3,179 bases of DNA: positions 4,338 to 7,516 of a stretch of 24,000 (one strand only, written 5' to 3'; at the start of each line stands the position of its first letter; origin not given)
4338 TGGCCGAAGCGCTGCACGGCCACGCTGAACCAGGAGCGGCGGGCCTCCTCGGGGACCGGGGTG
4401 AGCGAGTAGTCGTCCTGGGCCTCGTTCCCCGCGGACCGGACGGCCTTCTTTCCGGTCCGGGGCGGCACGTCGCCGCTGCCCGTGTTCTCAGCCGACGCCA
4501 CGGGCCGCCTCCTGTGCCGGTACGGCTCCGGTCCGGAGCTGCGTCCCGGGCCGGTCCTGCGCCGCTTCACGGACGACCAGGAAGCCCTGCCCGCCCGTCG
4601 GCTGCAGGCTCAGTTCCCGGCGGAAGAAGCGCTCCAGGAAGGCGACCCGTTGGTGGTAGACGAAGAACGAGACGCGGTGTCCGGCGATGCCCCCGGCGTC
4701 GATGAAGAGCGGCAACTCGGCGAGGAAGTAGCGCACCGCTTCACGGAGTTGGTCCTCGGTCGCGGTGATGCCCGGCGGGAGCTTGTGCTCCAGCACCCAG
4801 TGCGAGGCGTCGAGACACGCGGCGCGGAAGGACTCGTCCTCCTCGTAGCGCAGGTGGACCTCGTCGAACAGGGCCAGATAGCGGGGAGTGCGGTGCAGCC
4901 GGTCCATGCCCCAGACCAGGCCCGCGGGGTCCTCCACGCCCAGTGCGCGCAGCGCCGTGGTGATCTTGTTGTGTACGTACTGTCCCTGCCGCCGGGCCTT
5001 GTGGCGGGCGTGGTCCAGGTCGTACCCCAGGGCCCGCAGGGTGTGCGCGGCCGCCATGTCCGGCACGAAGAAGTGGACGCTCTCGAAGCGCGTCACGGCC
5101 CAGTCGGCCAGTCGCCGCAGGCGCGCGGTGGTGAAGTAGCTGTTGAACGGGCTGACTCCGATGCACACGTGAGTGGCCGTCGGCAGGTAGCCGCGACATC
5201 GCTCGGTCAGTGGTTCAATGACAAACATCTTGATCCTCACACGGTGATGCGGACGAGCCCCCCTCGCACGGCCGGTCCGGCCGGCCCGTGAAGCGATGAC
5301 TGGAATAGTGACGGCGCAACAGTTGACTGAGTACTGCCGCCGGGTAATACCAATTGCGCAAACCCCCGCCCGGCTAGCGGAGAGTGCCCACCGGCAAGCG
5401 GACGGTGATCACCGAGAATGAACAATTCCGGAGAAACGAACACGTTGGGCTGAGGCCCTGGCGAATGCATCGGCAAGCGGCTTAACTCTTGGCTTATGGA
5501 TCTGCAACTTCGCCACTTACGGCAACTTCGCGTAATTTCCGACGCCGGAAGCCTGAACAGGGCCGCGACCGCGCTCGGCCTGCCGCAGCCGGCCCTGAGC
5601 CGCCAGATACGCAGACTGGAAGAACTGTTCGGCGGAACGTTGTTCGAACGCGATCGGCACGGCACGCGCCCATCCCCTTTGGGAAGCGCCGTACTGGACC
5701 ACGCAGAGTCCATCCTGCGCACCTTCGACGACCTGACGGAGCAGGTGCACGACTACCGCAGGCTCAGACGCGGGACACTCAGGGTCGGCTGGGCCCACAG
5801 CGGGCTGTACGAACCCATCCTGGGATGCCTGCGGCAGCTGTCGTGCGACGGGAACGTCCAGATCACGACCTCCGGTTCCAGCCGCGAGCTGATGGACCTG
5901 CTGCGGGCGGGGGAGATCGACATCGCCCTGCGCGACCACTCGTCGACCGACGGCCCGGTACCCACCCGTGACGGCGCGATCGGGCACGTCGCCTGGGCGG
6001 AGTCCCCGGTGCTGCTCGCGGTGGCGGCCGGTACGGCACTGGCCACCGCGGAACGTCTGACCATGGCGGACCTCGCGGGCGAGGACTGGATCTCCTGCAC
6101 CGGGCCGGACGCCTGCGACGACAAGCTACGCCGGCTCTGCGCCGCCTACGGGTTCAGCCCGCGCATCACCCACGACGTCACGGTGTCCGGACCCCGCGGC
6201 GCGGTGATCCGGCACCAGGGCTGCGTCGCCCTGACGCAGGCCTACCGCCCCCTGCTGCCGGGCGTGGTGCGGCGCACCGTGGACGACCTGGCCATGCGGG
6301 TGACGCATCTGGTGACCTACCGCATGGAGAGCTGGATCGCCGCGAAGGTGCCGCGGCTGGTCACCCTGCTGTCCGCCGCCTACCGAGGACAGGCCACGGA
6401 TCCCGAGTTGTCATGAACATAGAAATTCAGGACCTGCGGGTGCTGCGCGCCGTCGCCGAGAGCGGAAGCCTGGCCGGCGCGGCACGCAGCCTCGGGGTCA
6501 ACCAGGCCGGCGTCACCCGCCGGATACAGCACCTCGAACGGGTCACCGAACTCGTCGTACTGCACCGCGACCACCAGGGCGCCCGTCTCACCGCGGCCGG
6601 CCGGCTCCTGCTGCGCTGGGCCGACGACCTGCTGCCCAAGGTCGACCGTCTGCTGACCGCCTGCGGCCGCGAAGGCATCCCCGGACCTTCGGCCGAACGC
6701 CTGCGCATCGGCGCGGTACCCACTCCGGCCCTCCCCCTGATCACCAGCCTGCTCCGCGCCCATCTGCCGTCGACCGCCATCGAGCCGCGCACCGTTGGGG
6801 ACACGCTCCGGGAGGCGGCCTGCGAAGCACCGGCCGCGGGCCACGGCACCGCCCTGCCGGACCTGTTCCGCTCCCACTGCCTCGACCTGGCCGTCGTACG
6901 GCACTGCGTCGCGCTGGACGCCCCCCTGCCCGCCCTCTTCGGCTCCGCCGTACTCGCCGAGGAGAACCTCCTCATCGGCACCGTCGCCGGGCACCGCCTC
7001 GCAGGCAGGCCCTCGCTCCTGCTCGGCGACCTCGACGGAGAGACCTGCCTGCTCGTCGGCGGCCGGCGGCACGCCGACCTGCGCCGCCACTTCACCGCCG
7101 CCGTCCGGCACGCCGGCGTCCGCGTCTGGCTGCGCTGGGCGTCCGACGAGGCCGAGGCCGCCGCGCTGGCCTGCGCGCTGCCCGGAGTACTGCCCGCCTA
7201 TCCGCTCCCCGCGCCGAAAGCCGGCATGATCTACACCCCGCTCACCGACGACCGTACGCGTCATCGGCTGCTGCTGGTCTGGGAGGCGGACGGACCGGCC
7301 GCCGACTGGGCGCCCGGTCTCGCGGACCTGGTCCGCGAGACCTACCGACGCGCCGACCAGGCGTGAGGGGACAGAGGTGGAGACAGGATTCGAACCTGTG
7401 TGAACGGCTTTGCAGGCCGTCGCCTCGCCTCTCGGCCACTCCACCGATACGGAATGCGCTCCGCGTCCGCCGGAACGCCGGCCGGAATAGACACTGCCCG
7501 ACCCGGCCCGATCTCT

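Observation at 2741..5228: Orphan cyclodipeptide synthase translationally coupled to an NCS1 permease and a rhodanese, with no canonical DKP-tailoring enzyme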

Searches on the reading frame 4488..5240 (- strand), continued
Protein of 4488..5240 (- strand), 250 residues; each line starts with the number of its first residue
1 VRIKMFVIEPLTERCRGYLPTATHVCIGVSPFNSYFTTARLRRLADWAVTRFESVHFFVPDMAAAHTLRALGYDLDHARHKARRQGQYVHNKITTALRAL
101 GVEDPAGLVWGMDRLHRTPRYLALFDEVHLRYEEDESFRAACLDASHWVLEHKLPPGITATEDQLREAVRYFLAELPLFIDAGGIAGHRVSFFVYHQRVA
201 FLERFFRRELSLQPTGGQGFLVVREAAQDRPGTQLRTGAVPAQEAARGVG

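Call 12: find_related_loci(query=A1, collection=genome_contigs, flank=10000)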
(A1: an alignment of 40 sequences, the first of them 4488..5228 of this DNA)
Query A1 (246 aa) in genome_contigs; peptide patterns used: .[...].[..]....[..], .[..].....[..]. (x = any residue, [..] = any of these).
215 stretches matched a pattern; 177 encode a relative of the query (tblastn E <= 1e-3); the best 80 are kept; 80 distinct loci.
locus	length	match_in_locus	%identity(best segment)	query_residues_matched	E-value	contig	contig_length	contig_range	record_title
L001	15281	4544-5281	89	1-246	1e-147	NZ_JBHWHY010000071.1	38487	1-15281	Streptomyces sp. NPDC059788 NPDC059788_T45_H6.ctg-0071, whole genome shotgun sequence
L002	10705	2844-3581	70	1-246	2e-115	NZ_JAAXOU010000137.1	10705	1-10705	Streptomyces somaliensis DSM 40738 W9438_137, whole genome shotgun sequence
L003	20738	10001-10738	66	1-246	5e-108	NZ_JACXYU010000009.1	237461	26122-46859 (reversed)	Streptomyces chumphonensis strain KK1-2 9, whole genome shotgun sequence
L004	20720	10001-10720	69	1-240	1e-104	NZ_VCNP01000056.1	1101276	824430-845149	Streptomyces calvus strain T3018 Scaffold1_56, whole genome shotgun sequence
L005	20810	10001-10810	63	1-245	5e-103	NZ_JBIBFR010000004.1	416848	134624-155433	Streptomyces sp. NPDC008313 NPDC008313_170_C7.ctg-0004, whole genome shotgun sequence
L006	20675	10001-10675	70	1-225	5e-99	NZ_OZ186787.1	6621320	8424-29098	Streptomyces sp. SudanB25_2051 chromosome c1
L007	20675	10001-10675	66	1-227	1e-95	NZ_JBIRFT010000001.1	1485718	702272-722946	Streptomyces sp. NPDC018031 NPDC018031_256_F1.ctg-0001, whole genome shotgun sequence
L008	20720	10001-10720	64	1-237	5e-93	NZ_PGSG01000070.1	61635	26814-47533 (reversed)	Streptomyces barkulensis strain RC 1831 626, whole genome shotgun sequence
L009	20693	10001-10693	61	1-231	4e-92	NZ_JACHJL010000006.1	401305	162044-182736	Streptomyces zagrosensis strain CECT 8305 Ga0436951_06, whole genome shotgun sequence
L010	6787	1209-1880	63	1-226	3e-91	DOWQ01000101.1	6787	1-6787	MAG TPA_asm: Streptomyces sp. isolate UBA8490 contig_3317, whole genome shotgun sequence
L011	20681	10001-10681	63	1-229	3e-91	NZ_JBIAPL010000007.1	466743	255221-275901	Streptomyces sp. NPDC003023 NPDC003023_16_D1.ctg-0007, whole genome shotgun sequence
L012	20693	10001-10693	62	1-231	2e-90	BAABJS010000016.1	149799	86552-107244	Streptomyces youssoufiensis JCM 18307 DNA, sequence016, whole genome shotgun sequence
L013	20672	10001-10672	64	1-226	1e-90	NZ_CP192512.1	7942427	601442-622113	Streptomyces sp. P1-3 chromosome, complete genome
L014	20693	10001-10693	61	1-231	6e-90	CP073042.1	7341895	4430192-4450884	Streptomyces philanthi bv. triangulum 23Af2, complete genome sequence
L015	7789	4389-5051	63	1-221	2e-84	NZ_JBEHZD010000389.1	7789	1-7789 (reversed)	Streptomyces sp. HSW2009 contig389, whole genome shotgun sequence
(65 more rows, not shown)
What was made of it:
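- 4488..5228 (-): Cyclodipeptide synthase, NYH subfamily, cCC specificity group. The predicted product is cyclo(L-Cys-L-Cys). The window protein is 70% identical to the S. somaliensis CDPS 7 locus L002 (call 12).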

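Call 42: find_encoding_contigs(protein=P0001, flank=10000, max_places=2)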
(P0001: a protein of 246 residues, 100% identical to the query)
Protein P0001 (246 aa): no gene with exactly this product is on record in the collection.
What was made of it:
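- Tried and rejected: Failed look-ups. find_encoding_contigs had no record for the window protein itself (call 42).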

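Call 43: find_encoding_contigs(protein=P0094, flank=10000, max_places=2)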
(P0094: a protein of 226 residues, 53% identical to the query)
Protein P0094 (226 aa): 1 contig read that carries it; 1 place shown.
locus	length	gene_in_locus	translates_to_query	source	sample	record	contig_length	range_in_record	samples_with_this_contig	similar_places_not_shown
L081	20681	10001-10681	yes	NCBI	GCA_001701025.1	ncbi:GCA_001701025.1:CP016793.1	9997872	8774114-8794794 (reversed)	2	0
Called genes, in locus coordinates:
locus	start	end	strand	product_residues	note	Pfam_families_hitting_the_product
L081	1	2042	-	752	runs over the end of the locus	PF08450:SGL (faint), PF01436:NHL (faint), PF24684:Vgb_lyase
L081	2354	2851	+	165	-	PF00255:GSHPx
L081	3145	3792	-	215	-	PF01144:CoA_trans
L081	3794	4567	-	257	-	PF01144:CoA_trans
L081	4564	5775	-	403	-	PF00108:Thiolase_N, PF02803:Thiolase_C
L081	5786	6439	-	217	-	-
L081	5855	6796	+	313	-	PF00126:HTH_1, PF03466:LysR_substrate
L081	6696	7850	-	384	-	PF07690:MFS_1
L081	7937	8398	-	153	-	PF00085:Thioredoxin, PF13098:Thioredoxin_2 (weak), PF13905:Thioredoxin_8 (faint)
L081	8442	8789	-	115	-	PF00581:Rhodanese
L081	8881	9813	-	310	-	PF00126:HTH_1, PF03466:LysR_substrate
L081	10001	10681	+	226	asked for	PF16715:CDPS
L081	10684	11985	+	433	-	PF02133:Transp_cyt_pur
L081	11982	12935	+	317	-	PF00126:HTH_1, PF03466:LysR_substrate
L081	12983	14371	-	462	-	PF17900:Peptidase_M1_N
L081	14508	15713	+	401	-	-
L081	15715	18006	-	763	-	PF07944:Beta-AFase-like_GH127_cat, PF20736:Glyco_hydro127M, PF16375:DUF4986 (faint), PF14200:RicinB_lectin_2, PF00652:Ricin_B_lectin, PF14200:RicinB_lectin_2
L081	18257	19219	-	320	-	PF00892:EamA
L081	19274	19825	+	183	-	PF07336:ABATE, PF11706:zf-CGNR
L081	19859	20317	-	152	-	-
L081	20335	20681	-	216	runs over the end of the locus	-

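Call 55: find_encoding_contigs(protein=P0099, flank=8000, max_places=1)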
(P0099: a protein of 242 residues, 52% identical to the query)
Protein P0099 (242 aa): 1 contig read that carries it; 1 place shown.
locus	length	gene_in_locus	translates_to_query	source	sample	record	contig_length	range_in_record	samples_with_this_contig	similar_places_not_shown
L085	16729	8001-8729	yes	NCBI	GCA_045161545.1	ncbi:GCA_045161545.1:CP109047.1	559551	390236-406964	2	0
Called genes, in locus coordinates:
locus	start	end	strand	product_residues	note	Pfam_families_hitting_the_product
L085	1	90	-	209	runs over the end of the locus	PF04234:CopC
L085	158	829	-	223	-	-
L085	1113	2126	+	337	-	PF01545:Cation_efflux, PF16916:ZT_dimer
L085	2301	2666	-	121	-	PF01471:PG_binding_1 (weak)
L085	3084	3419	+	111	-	PF12840:HTH_20, PF01022:HTH_5, PF12802:MarR_2 (weak)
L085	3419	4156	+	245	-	PF01545:Cation_efflux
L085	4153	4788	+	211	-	PF04140:ICMT, PF04191:PEMT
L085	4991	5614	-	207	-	PF13628:DUF4142 (faint), PF03713:DUF305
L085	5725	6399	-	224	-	PF11303:DUF3105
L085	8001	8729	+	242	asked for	PF16715:CDPS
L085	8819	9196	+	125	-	PF03965:Penicillinase_R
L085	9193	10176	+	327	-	PF01435:Peptidase_M48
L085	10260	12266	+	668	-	PF04234:CopC, PF05425:CopD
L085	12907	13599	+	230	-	PF11303:DUF3105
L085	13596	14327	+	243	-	PF13628:DUF4142 (faint), PF03713:DUF305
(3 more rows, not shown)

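Call 56: find_encoding_contigs(protein=P0084, flank=8000, max_places=1)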
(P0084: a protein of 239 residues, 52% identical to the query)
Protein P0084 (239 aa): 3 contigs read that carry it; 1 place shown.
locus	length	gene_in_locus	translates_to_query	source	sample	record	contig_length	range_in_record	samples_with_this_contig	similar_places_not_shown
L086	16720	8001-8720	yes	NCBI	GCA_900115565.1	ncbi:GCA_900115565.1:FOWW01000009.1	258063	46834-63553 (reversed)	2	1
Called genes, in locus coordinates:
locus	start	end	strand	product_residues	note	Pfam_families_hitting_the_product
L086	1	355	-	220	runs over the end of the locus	PF02469:Fasciclin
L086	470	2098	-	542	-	PF00174:Oxidored_molyb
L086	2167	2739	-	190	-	-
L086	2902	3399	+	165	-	PF14325:DUF4383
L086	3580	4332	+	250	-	PF13490:zf-HC2, PF22618:RskA_N (weak), PF10099:RskA_C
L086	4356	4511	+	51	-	-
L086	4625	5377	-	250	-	PF00376:MerR, PF13411:MerR_1, PF09278:MerR-DNA-bind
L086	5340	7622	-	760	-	PF00403:HMA, PF00122:E1-E2_ATPase, PF00702:Hydrolase, PF12710:HAD (weak), PF08282:Hydrolase_3 (faint)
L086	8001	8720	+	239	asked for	PF16715:CDPS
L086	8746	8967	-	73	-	PF00403:HMA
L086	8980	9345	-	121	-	PF13473:Cupredoxin_1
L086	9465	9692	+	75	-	-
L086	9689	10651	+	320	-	PF12146:Hydrolase_4, PF00561:Abhydrolase_1, PF12697:Abhydrolase_6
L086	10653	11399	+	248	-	PF04012:PspA_IM30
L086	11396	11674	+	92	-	PF22743:PspAA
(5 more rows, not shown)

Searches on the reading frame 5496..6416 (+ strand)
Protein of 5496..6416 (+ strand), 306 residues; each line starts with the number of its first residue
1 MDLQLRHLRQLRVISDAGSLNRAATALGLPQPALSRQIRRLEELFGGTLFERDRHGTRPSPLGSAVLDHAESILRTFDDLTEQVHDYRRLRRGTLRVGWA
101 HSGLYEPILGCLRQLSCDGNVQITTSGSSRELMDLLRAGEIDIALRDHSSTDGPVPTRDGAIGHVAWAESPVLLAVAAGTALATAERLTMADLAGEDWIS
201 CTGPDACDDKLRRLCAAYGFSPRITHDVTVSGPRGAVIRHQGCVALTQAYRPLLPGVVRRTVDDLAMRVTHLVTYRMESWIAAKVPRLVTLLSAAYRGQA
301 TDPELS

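Call 5: search_protein_families(library=pfam, proteins=[window:5496-6416:+])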
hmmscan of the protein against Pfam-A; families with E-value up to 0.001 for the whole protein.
window:5496-6416:+ (306 aa): 2 families
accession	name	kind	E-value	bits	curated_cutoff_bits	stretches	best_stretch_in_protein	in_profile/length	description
PF00126.33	HTH_1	-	1.5e-17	63.7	26.6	1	5-63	1-59/60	Bacterial regulatory helix-turn-helix protein, lysR family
PF03466.25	LysR_substrate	-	9.7e-17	61.5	28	1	90-294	3-206/209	LysR substrate binding domain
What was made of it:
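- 5496..6416 (+): LysR-type regulator, divergent from the operon. PF00126 plus PF03466 (call 5).
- Checked: The divergent LysR lies at 5496-6416 (+) (call 5).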

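Call 6: search_protein_families(library=ncbifam, proteins=[window:5496-6416:+])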
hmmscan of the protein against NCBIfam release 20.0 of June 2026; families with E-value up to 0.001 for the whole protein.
window:5496-6416:+ (306 aa): 48 families (the best 25 are shown)
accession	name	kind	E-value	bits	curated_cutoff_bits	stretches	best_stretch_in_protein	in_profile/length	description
TIGR02424.1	TF_pcaQ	equivalog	1.2e-24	86.7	303.8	1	3-145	3-147/300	pca operon transcription factor PcaQ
NF053705.1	TransRegGltCGpos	equivalog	6.7e-22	78.1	350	1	5-226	3-220/300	glutamate biosynthesis transcriptional regulator GltC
NF045775.1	acetoin_reg_AlsR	exception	6.6e-21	75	430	1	4-278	2-275/290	acetoin biosynthesis transcriptional regulator AlsR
NF007439.0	PRK09986.1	equivalog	6.8e-21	74.9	290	1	3-241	7-243/296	LysR family transcriptional regulator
NF047520.1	trans_act_CidR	equivalog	2.2e-20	73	415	1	4-228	2-221/292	cidABC operon transcriptional activator CidR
NF008416.0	PRK11242.1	equivalog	2.2e-19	69.9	277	1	5-232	3-226/300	transcriptional regulator CynR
TIGR03339.1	phn_lysR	subfamily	5.6e-19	68.5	341.1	1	8-228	2-214/279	aminoethylphosphonate catabolism associated LysR family transcriptional regulator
NF045990.1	TransRegCbbRRhodb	equivalog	3.5e-18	65.7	450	1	3-200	6-199/304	LysR family regulator CbbR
NF007385.0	PRK09906.1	equivalog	1.2e-15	57.4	356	1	4-202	2-194/296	DNA-binding transcriptional regulator HcaR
TIGR03418.1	chol_sulf_TF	equivalog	3.5e-14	52.5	324.8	1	4-130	2-129/291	choline sulfate utilization transcriptional regulator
NF040786.1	LysR_Sec_metab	equivalog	2.6e-13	49.6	250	1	5-145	3-145/298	selenium metabolism-associated LysR family transcriptional regulator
NF040710.1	benzoate_CatM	exception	5.3e-13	48.9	580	1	4-147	2-146/293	cis,cis-muconate-binding transcription regulator CatM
NF008239.0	PRK11013.1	equivalog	6.1e-13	48.5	288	1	2-241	3-237/309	LysR family transcriptional regulator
NF008410.0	PRK11233.1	equivalog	3e-12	46.3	309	1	4-144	2-145/305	nitrogen assimilation transcriptional regulator NAC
NF008722.0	PRK11716.1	equivalog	3.4e-12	46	246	1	4-148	2-148/293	HTH-type transcriptional activator IlvY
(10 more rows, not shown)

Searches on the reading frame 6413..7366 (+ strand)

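Call 5: search_protein_families(library=pfam, proteins=[window:6413-7366:+])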
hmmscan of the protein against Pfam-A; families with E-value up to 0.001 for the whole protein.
window:6413-7366:+ (317 aa): 2 families
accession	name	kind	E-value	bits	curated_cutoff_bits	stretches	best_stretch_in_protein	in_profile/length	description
PF00126.33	HTH_1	-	1.9e-14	53.8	26.6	1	5-64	1-60/60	Bacterial regulatory helix-turn-helix protein, lysR family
PF03466.25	LysR_substrate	-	6.6e-07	29.4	28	1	145-309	44-206/209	LysR substrate binding domain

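Call 6: search_protein_families(library=ncbifam, proteins=[window:6413-7366:+])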
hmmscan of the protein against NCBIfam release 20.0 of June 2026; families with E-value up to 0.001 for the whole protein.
window:6413-7366:+ (317 aa): 39 families (the best 25 are shown)
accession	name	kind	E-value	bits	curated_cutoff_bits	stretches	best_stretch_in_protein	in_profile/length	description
TIGR02424.1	TF_pcaQ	equivalog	6e-13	48.4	303.8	1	3-115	3-113/300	pca operon transcription factor PcaQ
NF040786.1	LysR_Sec_metab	equivalog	1e-11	44.4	250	1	4-115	2-111/298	selenium metabolism-associated LysR family transcriptional regulator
NF011950.0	PRK15421.1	equivalog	1.5e-11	44.5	382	1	3-99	2-93/317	HTH-type transcriptional regulator MetR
NF007315.1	PRK09801.1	equivalog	1.3e-10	40.8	398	1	6-82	9-85/301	L-tartrate utilization transcriptional activator TtdR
NF045990.1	TransRegCbbRRhodb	equivalog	1.4e-10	40.7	450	1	3-73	6-78/304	LysR family regulator CbbR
TIGR03339.1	phn_lysR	subfamily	5.9e-10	38.9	341.1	1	8-74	2-68/279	aminoethylphosphonate catabolism associated LysR family transcriptional regulator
TIGR03418.1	chol_sulf_TF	equivalog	6.4e-10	38.5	324.8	1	4-84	2-82/291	choline sulfate utilization transcriptional regulator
NF002964.0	PRK03635.1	subfamily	1.4e-09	37.4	197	1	2-72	2-71/297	ArgP/LysG family DNA-binding transcriptional regulator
NF009888.0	PRK13348.1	subfamily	1.7e-09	37.1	297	1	1-71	1-70/302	HTH-type transcriptional regulator ArgP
NF041036.1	decaheme_TF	subfamily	2.7e-09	36.9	210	1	4-82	2-80/301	multiheme cytochrome-associated LysR family transcriptional regulator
NF007667.0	PRK10341.1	equivalog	3.2e-09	36.2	308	1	6-74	10-78/312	transcriptional regulator TdcA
NF007439.0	PRK09986.1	equivalog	3.4e-09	36.5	290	1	3-236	7-222/296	LysR family transcriptional regulator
TIGR03298.1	argP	subfamily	4.4e-09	35.8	273.55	1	5-72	3-69/292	ArgP/LysG family DNA-binding transcriptional regulator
NF047711.1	PutUtilRegPtrR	equivalog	6e-09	35.4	400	1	4-78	2-76/283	putrescine utilization regulator PtrR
NF047520.1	trans_act_CidR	equivalog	5.1e-08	32.4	415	1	4-80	2-78/292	cidABC operon transcriptional activator CidR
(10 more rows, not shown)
